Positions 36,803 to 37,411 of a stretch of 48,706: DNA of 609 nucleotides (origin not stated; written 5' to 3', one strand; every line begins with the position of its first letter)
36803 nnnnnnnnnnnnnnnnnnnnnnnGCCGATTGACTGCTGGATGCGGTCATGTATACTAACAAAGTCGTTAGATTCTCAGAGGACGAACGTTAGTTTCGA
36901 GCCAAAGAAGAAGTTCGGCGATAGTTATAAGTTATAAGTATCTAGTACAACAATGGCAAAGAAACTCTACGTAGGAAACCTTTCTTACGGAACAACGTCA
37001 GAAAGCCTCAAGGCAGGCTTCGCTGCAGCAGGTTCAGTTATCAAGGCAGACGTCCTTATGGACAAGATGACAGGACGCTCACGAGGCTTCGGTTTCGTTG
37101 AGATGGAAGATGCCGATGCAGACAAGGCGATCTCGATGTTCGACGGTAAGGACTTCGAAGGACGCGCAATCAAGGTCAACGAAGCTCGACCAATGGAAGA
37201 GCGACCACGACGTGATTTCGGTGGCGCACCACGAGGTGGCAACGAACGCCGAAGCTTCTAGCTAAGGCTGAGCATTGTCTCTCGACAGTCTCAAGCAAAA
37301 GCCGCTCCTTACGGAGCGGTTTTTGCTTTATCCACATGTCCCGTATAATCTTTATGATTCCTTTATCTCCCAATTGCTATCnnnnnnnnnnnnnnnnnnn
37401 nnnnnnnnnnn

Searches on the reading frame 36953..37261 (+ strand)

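Call 77: search_protein_families(library=pfam, proteins=[window:36953-37261:+], max_evalue=0.001)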
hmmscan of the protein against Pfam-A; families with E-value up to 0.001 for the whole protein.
window:36953-37261:+ (102 aa): 1 family
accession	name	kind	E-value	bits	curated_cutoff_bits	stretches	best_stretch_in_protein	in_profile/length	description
PF00076.28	RRM_1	-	3.4e-18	65.7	20.7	1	5-74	1-70/70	RNA recognition motif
